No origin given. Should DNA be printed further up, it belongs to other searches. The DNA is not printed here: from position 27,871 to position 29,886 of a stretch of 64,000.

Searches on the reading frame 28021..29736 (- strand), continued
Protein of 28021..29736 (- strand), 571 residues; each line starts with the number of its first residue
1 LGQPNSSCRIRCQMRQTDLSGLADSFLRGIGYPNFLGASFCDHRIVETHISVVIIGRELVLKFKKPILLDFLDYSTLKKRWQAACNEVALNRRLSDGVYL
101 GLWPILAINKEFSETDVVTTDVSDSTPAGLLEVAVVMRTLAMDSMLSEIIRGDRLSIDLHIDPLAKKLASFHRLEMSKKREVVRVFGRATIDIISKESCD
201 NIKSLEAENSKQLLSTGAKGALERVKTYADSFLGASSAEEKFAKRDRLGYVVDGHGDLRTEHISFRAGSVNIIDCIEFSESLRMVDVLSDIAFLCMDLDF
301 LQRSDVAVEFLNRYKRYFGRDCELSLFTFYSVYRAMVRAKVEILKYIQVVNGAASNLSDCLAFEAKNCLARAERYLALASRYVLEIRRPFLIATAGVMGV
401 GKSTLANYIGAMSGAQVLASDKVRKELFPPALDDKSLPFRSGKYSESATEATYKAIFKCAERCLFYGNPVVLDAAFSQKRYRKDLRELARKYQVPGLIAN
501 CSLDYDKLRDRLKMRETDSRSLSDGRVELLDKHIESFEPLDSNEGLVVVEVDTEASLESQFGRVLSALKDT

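Call 19: find_related_loci(query=A1, collection=genome_contigs, flank=10000)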
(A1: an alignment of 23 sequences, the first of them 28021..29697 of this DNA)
Query A1 (558 aa) in genome_contigs; peptide patterns used: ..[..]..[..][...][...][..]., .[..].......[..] (x = any residue, [..] = any of these).
600 stretches matched a pattern (row limit reached: there are more); 598 encode a relative of the query (tblastn E <= 1e-3); the best 80 are kept; 80 distinct loci.
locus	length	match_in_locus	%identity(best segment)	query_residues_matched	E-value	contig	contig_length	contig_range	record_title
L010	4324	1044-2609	35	1-555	2e-71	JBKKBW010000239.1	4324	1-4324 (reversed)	MAG: Dehalococcoidia bacterium isolate swi_bin.376 S1Ck127_19493313_flag_1_multi_7.0000_len_4324, whole genome shotgun s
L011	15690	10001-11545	32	3-555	3e-70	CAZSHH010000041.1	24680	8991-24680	MAG TPA_asm: uncultured Dehalococcoidales bacterium isolate SRP192927_co7_640 genome assembly, contig: NODE_3446_length_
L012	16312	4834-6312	35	32-555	2e-68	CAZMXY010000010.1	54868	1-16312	MAG TPA_asm: uncultured Rhodothermales bacterium isolate SRP284430_co1_41 genome assembly, contig: NODE_187_length_54868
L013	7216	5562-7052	35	19-553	3e-68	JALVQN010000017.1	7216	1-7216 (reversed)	MAG: Desulfobacterales bacterium isolate A3_metabat2_scaf2bin.054 A3_NODE_12419_length_7216_cov_2.409508, whole genome s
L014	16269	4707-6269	33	1-553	5e-68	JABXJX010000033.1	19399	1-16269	MAG: Desulfobacterales bacterium isolate CR_Bin_073 NODE_35_length_19399_cov_6.571318, whole genome shotgun sequence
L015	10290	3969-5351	33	32-527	4e-68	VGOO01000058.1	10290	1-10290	MAG: Chloroflexi bacterium isolate M_DeepCast_400m_m2_044 M_DeepCast_400m_m2_044_Ga0194112_10012616, whole genome shotgu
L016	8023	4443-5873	34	31-535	9e-68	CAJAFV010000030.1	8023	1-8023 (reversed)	MAG: uncultured Geobacteraceae bacterium isolate A-4_bin-085 genome assembly, contig: bin-085:30/99, whole genome shotgu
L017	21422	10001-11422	33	32-540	1e-67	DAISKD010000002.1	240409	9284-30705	MAG TPA_asm: Chloroflexota bacterium isolate CTOTU21513 NODE_34_length_240409_cov_16.869260, whole genome shotgun sequen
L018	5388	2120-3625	33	19-556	2e-67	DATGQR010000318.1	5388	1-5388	MAG TPA_asm: Thermomicrobiales bacterium isolate SMAG_U10429 k141_3756094, whole genome shotgun sequence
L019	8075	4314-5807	36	32-549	3e-67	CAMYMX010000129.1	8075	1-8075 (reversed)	MAG: uncultured Polyangiaceae bacterium isolate FCS_M_Myxococcota_13.1 genome assembly, contig: NODE_11002_length_8075_c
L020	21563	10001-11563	32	3-553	7e-67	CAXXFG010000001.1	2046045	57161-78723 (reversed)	MAG: Desulfobacterales bacterium isolate 3b767e67-195d-4c3a-8bcb-1f550488cde7 genome assembly, contig: contig_1, whole g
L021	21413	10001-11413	34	31-531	6e-67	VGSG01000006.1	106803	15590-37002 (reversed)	MAG: Deltaproteobacteria bacterium isolate K_DeepCast_150m_m1_199 K_DeepCast_150m_m1_199_Ga0194126_10000160, whole genom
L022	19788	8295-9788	32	6-540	7e-67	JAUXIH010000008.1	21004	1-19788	MAG: Dehalococcoidia bacterium isolate CSMAG_2976 CSMAG_2976_k119_277439_length_21004_cov_7.0000, whole genome shotgun s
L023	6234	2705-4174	33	2-525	8e-67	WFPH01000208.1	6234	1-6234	MAG: Thermosulfurimonas sp. isolate S012_5 k151_8226, whole genome shotgun sequence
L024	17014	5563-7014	34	32-543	1e-66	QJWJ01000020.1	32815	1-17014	MAG: Deltaproteobacteria bacterium isolate SZUA-265 scaffold_1572, whole genome shotgun sequence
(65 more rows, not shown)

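Call 41: search_solved_structures(query=A1, max_evalue=0.01)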
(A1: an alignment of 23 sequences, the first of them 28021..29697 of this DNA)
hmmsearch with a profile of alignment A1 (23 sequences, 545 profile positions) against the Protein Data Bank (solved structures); distinct sequences matched with E-value up to 0.01: 88 (the best 60 are shown).
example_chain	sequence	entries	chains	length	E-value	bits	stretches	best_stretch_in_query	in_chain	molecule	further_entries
3adb_A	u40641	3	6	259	8.1e-10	41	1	351-534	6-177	L-seryl-tRNA(Sec) kinase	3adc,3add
9d8a_A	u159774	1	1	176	9.9e-10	40.7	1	426-512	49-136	Rhizopus azygosporus Kinase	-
2rhm_A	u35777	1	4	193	4.2e-09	38.6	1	353-488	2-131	Putative kinase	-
3a4l_A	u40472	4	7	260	6.5e-09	38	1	357-534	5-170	L-seryl-tRNA(Sec) kinase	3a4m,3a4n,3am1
9drz_A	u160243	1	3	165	2.7e-08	35.9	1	426-513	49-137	p-loop containing nucleoside triphosphatehydrolase protein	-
4gp7_A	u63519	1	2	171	3e-08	35.8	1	355-486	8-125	Metallophosphoesterase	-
4jst_A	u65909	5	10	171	3.4e-08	35.6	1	355-486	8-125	Metallophosphoesterase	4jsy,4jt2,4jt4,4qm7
9d2f_A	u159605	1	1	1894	3.9e-08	35.4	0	352-385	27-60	Adenylate kinase 9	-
4gp6_A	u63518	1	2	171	5e-08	35.1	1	355-486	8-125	Metallophosphoesterase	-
3umf_A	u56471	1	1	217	1.3e-07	33.6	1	351-537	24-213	Adenylate kinase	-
9fqr_Xf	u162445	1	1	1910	2.8e-07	32.6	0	352-381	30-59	Cilia- and flagella-associated protein 276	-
4mde_A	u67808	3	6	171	5.9e-07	31.5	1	355-486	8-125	Metallophosphoesterase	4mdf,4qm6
1via_A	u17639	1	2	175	1.9e-06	29.9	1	359-412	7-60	shikimate kinase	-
2jas_A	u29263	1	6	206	7.9e-06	27.8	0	359-386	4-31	DEOXYGUANOSINE KINASE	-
2grj_A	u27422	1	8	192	8.4e-06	27.7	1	351-401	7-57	Dephospho-CoA kinase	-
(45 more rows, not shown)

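Call 69: predict_structure(alignment_id=A1)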
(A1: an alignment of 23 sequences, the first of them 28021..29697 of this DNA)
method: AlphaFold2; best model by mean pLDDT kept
length: 558 residues; sequences in the alignment: 23
mean_pLDDT: 89.4   pTM: 0.90
mean pLDDT of the five models: 89.4, 89.2, 88.7, 88.3, 88.0
residues with pLDDT >= 90: 346; 70-90: 183; 50-70: 27; < 50: 2
segments of 3 or more residues with pLDDT < 50: none
pLDDT, mean of each block of 10 residues (from residue 1): 68 87 84 89 93 87 91 90 91 76 74 85 93 96 96 96 71 65 91 81 94 96 88 89 92 90 79 94 97 97 93 96 95 82 73 93 98 94 94 97 95 88 86 95 98 98 95 97 96 92 77 89 87 92 96 93
secondary structure, 60 per line:
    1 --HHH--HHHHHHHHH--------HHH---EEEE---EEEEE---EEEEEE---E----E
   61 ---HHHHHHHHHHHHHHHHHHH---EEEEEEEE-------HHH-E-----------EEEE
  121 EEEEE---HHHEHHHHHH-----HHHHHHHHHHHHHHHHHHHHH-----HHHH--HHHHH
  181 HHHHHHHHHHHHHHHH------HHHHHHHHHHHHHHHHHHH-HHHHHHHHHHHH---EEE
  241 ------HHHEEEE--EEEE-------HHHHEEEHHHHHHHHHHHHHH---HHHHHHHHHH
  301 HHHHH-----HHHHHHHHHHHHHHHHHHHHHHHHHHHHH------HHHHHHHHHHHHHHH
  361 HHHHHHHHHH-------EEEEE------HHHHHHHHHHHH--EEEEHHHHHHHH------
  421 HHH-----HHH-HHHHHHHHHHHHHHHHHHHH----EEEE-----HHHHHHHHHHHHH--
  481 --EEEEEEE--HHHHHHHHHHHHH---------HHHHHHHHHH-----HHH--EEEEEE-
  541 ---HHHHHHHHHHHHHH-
elements in order: H8-16 E31-34 E38-42 E46-51 H64-82 E86-93 E117-125 H133-138 H144-164 H170-173 H176-196 H203-221 H223-234 E238-240 E250-253 E256-259 H267-270 E271-273 H274-287 H291-305 H311-339 H346-370 E378-382 H389-400 E403-406 H407-414 H433-452 E457-460 H466-478 E483-489 H492-504 H514-523 E534-539 H544-557

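Call 72: find_encoding_contigs(protein=P0003, flank=6000, max_places=1)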
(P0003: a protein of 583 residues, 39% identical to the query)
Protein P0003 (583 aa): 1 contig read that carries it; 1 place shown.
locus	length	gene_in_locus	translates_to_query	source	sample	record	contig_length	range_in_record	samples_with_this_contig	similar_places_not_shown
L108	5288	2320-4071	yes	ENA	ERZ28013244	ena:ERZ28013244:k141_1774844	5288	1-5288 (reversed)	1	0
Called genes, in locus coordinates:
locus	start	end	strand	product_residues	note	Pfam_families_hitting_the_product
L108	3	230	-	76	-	?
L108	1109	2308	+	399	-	-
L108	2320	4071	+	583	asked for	PF08433:KTI12 (faint), PF13207:AAA_17 (weak), PF13238:AAA_18 (weak), PF13671:AAA_33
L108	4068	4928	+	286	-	PF00582:Usp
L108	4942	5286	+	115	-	?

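Call 82: search_protein_families(library=pfam, proteins=[L002:5318-5929:+], max_evalue=0.1)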
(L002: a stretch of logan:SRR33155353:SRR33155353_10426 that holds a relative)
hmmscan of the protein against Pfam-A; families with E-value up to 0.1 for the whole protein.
L002:5318-5929:+ (203 aa): 0 families

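Call 90: search_protein_families(library=padloc, proteins=[window:28021-29697:-], max_evalue=0.01)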
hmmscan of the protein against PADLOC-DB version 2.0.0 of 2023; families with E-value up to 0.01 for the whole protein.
window:28021-29697:- (558 aa): 0 families
